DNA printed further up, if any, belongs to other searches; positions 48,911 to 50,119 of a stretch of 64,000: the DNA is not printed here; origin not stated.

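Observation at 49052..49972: NusB fused to a NUDIX hydrolase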

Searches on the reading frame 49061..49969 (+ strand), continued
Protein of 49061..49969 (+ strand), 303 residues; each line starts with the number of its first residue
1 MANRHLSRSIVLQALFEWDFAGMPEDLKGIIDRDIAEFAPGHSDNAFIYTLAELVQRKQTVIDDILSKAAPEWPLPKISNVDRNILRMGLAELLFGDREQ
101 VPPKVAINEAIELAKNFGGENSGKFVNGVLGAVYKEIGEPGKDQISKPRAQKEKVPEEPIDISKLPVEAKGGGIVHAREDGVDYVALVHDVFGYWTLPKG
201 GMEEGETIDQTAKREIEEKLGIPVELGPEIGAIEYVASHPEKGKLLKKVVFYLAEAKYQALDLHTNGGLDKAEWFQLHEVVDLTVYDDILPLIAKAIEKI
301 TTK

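Call 17: find_related_loci(query=window:49061-49969:+, collection=genome_contigs, flank=6000)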
Query window:49061-49969:+ (303 aa) in genome_contigs; peptide patterns used: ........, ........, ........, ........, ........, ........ (x = any residue, [..] = any of these).
146 stretches matched a pattern; 76 encode a relative of the query (tblastn E <= 1e-3); 76 distinct loci.
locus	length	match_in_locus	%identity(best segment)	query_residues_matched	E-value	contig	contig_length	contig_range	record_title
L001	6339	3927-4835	92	1-303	0e+0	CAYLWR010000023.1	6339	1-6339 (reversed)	MAG TPA_asm: uncultured Candidatus Saccharibacteria bacterium isolate SRP135725_co2_473 genome assembly, contig: k141_50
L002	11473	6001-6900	85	1-302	1e-170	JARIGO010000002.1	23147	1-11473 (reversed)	MAG: Candidatus Nomurabacteria bacterium isolate CullarsAll.DT.14 k141_785496, whole genome shotgun sequence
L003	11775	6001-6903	84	1-301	2e-168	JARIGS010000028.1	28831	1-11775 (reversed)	MAG: Candidatus Nomurabacteria bacterium isolate CullarsAll.DT.37 k141_1061258, whole genome shotgun sequence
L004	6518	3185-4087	84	1-301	6e-169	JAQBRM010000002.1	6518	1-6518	MAG: Candidatus Nomurabacteria bacterium isolate RYN_399 scaffold_2282496, whole genome shotgun sequence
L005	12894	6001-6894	84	1-301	4e-168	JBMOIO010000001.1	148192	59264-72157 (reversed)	MAG: Minisyncoccia bacterium isolate Deming_bin.451 contig82, whole genome shotgun sequence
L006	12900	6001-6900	83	1-303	4e-167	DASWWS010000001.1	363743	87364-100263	MAG TPA_asm: Candidatus Paceibacterota bacterium isolate SMAG_U3662 k141_882579, whole genome shotgun sequence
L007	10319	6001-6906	83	1-303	2e-165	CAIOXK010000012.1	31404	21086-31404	Candidatus Nomurabacteria bacterium isolate Ki1-1-6m_bin-0473 genome assembly, contig: bin-0473:12/43, whole genome shot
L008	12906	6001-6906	83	1-303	4e-158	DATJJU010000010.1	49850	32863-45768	MAG TPA_asm: Candidatus Paceibacterota bacterium isolate SMAG_U15574 k141_7336254, whole genome shotgun sequence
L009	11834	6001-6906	81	1-303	7e-158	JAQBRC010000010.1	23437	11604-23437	MAG: Candidatus Nomurabacteria bacterium isolate RYN_389 scaffold_1399144, whole genome shotgun sequence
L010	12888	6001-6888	83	1-297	6e-158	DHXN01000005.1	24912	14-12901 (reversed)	MAG TPA_asm: Candidatus Nomurabacteria bacterium UBA5155 UBA5155_contig_10837, whole genome shotgun sequence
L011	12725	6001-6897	83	1-301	4e-157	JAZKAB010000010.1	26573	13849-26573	MAG: Patescibacteria group bacterium isolate ADI_H3L2_1_122_18_3-bin004 ADIH3L21_B004_0_000000000010, whole genome shotg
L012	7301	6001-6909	75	1-303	9e-151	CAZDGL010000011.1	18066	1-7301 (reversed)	MAG TPA_asm: uncultured Candidatus Saccharibacteria bacterium isolate SRP296810_co1_119 genome assembly, contig: NODE_31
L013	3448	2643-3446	85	1-269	5e-156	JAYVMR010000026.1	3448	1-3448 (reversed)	MAG: Candidatus Nomurabacteria bacterium isolate GL61_DN_metabat_25 GL61_DN_metabat_25_25, whole genome shotgun sequence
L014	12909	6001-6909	73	1-303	4e-148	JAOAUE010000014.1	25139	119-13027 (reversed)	MAG: Candidatus Paceibacterota bacterium isolate AF21_PE0_T2_S1_39_14 T2_S1_1779_length_25139_cov_9, whole genome shotgu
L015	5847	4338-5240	74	1-301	1e-147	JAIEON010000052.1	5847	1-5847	MAG: Patescibacteria group bacterium isolate co.spades.DASTOOL.1kb_105 c_000000409443, whole genome shotgun sequence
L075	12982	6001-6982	43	2-300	3e-36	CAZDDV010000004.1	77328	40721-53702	MAG TPA_asm: uncultured Candidatus Saccharibacteria bacterium isolate SRP128246_co1_521 genome assembly, contig: NODE_26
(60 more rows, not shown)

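Call 34: predict_structure(alignment_id=A1)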
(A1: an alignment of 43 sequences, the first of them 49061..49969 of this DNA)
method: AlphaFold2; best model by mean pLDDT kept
length: 303 residues; sequences in the alignment: 43
mean_pLDDT: 83.7   pTM: 0.52
mean pLDDT of the five models: 83.7, 82.0, 81.8, 80.1, 79.9
residues with pLDDT >= 90: 129; 70-90: 137; 50-70: 18; < 50: 19
segments of 3 or more residues with pLDDT < 50: 140-158
pLDDT, mean of each block of 10 residues (from residue 1): 84 89 84 88 89 88 83 82 94 83 89 88 89 73 38 41 83 96 92 81 92 95 96 79 83 96 78 91 80 92 75
secondary structure, 60 per line:
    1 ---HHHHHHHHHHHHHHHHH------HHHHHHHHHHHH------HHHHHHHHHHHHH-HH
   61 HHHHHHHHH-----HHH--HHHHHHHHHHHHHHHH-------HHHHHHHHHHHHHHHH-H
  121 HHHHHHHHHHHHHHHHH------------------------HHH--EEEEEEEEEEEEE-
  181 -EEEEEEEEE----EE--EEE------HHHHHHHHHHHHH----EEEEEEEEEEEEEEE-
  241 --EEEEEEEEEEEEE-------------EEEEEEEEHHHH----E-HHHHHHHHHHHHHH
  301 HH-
elements in order: H4-20 H27-38 H45-57 H59-69 H80-95 H103-118 H120-137 E167-179 E182-190 E199-201 H208-220 E225-239 E243-255 E269-276 H277-280 H287-302
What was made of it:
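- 49475..49555 (+): Linker (aa 139-165), disordered in the model. It begins with the fusion-specific invariant motif G138-E-P-G-K142 (49472-49486). pLDDT is below 50 for aa 140-158 (call 34).
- Checked: The AF2 model shows two well-folded domains, a helical NusB (4-137) and a Nudix alpha/beta fold (167-302), joined by a disordered linker (140-158); mean pLDDT is 83.7 (call 34).
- The AF2 model gives no defined interdomain geometry (pTM 0.52, call 34). The disordered linker and the low pTM give no sign of an interdomain contact through which allostery could act (call 34).
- Tried and rejected: Interdomain packing: the AF2 model gives no confident arrangement (pTM 0.52, call 34), so I made no structural claim about how the domains cooperate.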

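Call 43: fold_search(model_id=the predicted structure, library=pdb)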
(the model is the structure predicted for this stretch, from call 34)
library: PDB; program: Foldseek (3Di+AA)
matches with E <= 10: 861; with E <= 0.001: 495
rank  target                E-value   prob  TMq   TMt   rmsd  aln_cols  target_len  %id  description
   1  3i7u_A                3.0e-10  1.00  0.40  0.86   2.6       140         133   28  Crystal structure of AP4A hydrolase (aq_158) from Aquifex aeolicus VF5 (released 2009-07-21)
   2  3i7u_C                1.4e-09  1.00  0.39  0.83   2.8       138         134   28  Crystal structure of AP4A hydrolase (aq_158) from Aquifex aeolicus VF5 (released 2009-07-21)
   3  5ggc_A                2.9e-09  1.00  0.37  0.38   2.7       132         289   26  Crystal structure of Mycobacterium smegmatis MutT1 in complex with phosphate and magnesium ions (excess magnesium, I) (released 2017-04-19)
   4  3gz8_A                3.4e-09  1.00  0.36  0.67   3.8       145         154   22  Cocrystal structure of NUDIX domain of Shewanella oneidensis NrtR complexed with ADP ribose (released 2009-06-09)
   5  9cxx_A                3.6e-09  1.00  0.39  0.40   2.6       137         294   22  Structure of Rv2985, a Nudix diadenosine polyphosphatase from M. tuberculosis, in complex with putative ATP (released 2026-01-14)
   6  5gg5                  3.6e-09  1.00  0.36  0.37   3.1       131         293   26  Crystal structure of Mycobacterium smegmatis MutT1 (released 2017-04-19)
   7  6m72                  4.0e-09  1.00  0.37  0.38   2.8       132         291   26  Crystal structure of Mycobacterium smegmatis MutT1 in complex with 8-oxo-dGDP (released 2020-10-14)
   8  3gz8_C                4.0e-09  1.00  0.36  0.67   3.7       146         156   23  Cocrystal structure of NUDIX domain of Shewanella oneidensis NrtR complexed with ADP ribose (released 2009-06-09)
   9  6m6y                  4.2e-09  1.00  0.37  0.39   2.7       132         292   26  Crystal structure of Mycobacterium smegmatis MutT1 in complex with 8-oxo-dGTP (released 2020-10-14)
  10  5gg7_A                5.8e-09  1.00  0.37  0.38   3.0       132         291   26  Crystal structure of Mycobacterium smegmatis MutT1 in complex with 8-oxo-dGTP, 8-oxo-dGMP and pyrophosphate (I) (released 2017-04-19)
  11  5gg6_B                6.9e-09  1.00  0.36  0.37   3.2       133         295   26  Crystal structure of Mycobacterium smegmatis MutT1 in complex with 8-oxo-dGTP (released 2017-04-19)
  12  5gg8                  7.7e-09  1.00  0.37  0.38   3.0       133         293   26  Crystal structure of Mycobacterium smegmatis MutT1 in complex with 8-oxo-dGTP, 8-oxo-dGMP and pyrophosphate (II) (released 2017-04-19)
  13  5gg6_A                7.7e-09  1.00  0.36  0.37   2.8       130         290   27  Crystal structure of Mycobacterium smegmatis MutT1 in complex with 8-oxo-dGTP (released 2017-04-19)
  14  5xd3                  1.0e-08  1.00  0.37  0.38   3.0       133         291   26  Crystal structure of Mycobacterium smegmatis MutT1 in complex with ATP (I) (released 2017-08-09)
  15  5gg9                  1.0e-08  1.00  0.36  0.37   3.0       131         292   27  Crystal structure of Mycobacterium smegmatis MutT1 in complex with 8-oxo-GTP, 8-oxo-GMP and pyrophosphate (released 2017-04-19)
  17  1vc8_A                1.9e-08  1.00  0.37  0.85   2.6       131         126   29  Crystal Structure of a T.thermophilus HB8 Ap6A Hydrolase Ndx1-Ap6A Complex (released 2005-04-26)
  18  1ktg_A                3.9e-08  1.00  0.38  0.79   2.8       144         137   19  Crystal Structure of a C. elegans Ap4A Hydrolase Binary Complex (released 2002-05-08)
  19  4mpo_B                6.3e-08  1.00  0.38  0.72   3.8       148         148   19  1.90 A resolution structure of CT771 from Chlamydia trachomatis Bound to Hydrolyzed Ap4A Products (released 2014-01-22)
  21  4mpo_E                8.7e-08  1.00  0.39  0.77   3.0       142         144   21  1.90 A resolution structure of CT771 from Chlamydia trachomatis Bound to Hydrolyzed Ap4A Products (released 2014-01-22)
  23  4mpo_A                1.0e-07  1.00  0.40  0.77   3.0       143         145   21  1.90 A resolution structure of CT771 from Chlamydia trachomatis Bound to Hydrolyzed Ap4A Products (released 2014-01-22)
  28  1vc9_A                2.1e-07  1.00  0.37  0.84   2.7       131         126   28  Crystal Structure of a T.thermophilus HB8 Ap6A hydrolase E50Q mutant-Mg2+-ATP complex (released 2005-04-26)
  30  1tzv                  2.7e-07  1.00  0.40  0.83   1.9       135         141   37  T. maritima NusB, P3121, Form 1 (released 2004-08-31)
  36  4mpo_F                4.2e-07  1.00  0.40  0.79   2.9       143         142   21  1.90 A resolution structure of CT771 from Chlamydia trachomatis Bound to Hydrolyzed Ap4A Products (released 2014-01-22)
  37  3u53_A                4.2e-07  1.00  0.37  0.72   3.3       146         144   23  Crystal structure of human Ap4A hydrolase (released 2012-10-10)
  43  1tzt_A                7.9e-07  1.00  0.41  0.84   1.9       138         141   36  T. maritima NusB, P21 (released 2004-08-31)
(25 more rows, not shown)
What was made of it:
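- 49061..49474 (+): NusB domain (aa 1-138). Foldseek matches T. maritima NusB 1tzv with TMt 0.83 and 37% identity (call 43).
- On NusB (TIGR01951 / PF01029): Foldseek matches 1tzv/1tzt with TMt 0.83-0.84 and rmsd 1.9 (calls 34, 43).
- On Nudix superfamily (PF00293): Fold matches have TMt up to 0.86 (call 43).
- Closest known: NrtR, and CFIm25/NUDT21. Same: NrtR is a top fold match (call 43).
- Closest known: RppH. Same: BdRppH appears among the fold matches (call 43).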

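Call 47: find_related_loci(query=A2, collection=metagenome_contigs, flank=4000)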
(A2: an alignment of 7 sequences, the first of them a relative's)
Query A2 (166 aa) in metagenome_contigs; peptide patterns used: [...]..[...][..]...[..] (x = any residue, [..] = any of these).
600 stretches matched a pattern (row limit reached: there are more); 582 encode a relative of the query (tblastn E <= 1e-3); the best 80 are kept; 80 distinct loci.
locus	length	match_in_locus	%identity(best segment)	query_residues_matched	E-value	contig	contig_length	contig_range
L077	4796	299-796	100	1-166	3e-110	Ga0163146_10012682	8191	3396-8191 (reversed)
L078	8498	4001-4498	79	1-166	4e-88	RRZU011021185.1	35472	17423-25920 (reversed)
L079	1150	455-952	78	1-166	5e-95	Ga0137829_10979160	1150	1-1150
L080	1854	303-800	72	1-166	3e-86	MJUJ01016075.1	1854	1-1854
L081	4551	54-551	72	1-166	4e-82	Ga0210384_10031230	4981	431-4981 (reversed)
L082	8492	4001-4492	75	1-166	5e-82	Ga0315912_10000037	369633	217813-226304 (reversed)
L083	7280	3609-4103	73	1-166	1e-80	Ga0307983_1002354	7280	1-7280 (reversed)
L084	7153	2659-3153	73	1-166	1e-80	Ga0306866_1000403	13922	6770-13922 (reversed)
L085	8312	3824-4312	71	1-163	2e-79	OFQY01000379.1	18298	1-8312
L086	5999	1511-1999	73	1-164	4e-79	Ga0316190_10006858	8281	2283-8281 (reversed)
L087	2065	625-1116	73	2-166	1e-81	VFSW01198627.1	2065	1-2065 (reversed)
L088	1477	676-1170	72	1-166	5e-83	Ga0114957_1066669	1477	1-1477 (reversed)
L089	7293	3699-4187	72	4-166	3e-78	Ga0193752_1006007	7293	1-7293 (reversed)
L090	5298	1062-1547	72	1-166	1e-77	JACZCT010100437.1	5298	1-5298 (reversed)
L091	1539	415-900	71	5-166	9e-82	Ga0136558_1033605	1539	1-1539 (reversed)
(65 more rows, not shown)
